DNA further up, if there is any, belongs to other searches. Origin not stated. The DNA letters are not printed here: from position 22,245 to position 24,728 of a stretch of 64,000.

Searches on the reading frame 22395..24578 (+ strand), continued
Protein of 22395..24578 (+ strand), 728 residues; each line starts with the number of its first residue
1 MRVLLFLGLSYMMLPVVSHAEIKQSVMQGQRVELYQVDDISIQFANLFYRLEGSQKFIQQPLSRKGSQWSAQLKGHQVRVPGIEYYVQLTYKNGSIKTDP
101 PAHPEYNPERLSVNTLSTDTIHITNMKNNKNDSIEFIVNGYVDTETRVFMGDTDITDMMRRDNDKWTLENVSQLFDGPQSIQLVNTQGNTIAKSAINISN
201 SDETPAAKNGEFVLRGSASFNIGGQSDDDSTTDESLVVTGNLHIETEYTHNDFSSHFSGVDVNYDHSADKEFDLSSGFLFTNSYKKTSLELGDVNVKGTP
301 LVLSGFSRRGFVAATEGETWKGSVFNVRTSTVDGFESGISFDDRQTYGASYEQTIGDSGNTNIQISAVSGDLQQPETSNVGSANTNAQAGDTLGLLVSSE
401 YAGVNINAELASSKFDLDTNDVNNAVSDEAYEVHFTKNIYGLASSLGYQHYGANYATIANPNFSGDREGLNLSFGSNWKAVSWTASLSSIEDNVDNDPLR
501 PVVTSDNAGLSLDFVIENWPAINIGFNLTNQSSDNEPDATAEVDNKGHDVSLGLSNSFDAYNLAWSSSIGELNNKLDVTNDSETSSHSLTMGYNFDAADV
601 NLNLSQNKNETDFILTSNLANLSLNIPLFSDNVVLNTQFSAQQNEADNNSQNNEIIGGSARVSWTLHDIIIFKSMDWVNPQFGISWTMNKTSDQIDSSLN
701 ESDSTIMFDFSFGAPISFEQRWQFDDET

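Call 65: find_encoding_contigs(protein=P0273, flank=10000, max_places=2)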
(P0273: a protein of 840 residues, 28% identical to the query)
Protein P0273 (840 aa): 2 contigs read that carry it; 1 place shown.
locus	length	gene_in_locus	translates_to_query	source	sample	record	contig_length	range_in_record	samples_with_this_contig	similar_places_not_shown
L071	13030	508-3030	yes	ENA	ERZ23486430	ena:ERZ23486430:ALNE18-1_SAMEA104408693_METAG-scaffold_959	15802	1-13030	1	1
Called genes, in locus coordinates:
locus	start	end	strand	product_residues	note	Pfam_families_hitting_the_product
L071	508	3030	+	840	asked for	-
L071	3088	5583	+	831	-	PF07705:CARDB (faint)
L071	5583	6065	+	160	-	-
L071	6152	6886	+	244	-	-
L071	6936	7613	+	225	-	-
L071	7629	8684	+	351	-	-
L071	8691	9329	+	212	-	PF13620:CarboxypepD_reg (weak)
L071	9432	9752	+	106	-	-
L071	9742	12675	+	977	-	PF17963:Big_9 (faint), PF18911:PKD_4 (weak), PF22352:K319L-like_PKD, PF18911:PKD_4 (weak), PF22352:K319L-like_PKD, PF02010:REJ, PF18911:PKD_4 (weak), PF22352:K319L-like_PKD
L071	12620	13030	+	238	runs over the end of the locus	PF00072:Response_reg, PF08281:Sigma70_r4_2 (weak), PF00196:GerE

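Call 66: find_encoding_contigs(protein=P0269, flank=10000, max_places=1)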
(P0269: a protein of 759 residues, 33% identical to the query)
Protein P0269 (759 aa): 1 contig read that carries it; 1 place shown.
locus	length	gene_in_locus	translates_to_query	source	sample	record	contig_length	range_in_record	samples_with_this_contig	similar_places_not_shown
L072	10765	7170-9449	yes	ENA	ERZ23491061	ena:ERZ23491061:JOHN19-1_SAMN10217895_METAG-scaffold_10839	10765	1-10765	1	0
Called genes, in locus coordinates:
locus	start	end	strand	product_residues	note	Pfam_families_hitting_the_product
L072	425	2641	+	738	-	PF13522:GATase_6, PF13537:GATase_7, PF00733:Asn_synthase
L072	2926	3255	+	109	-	-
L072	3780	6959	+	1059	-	PF13191:AAA_16 (weak), PF13401:AAA_22 (weak), PF24883:NPHP3_N (faint), PF25873:WHD_MalT, PF03704:BTAD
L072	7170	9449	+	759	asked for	-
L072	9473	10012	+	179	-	-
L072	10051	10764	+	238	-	?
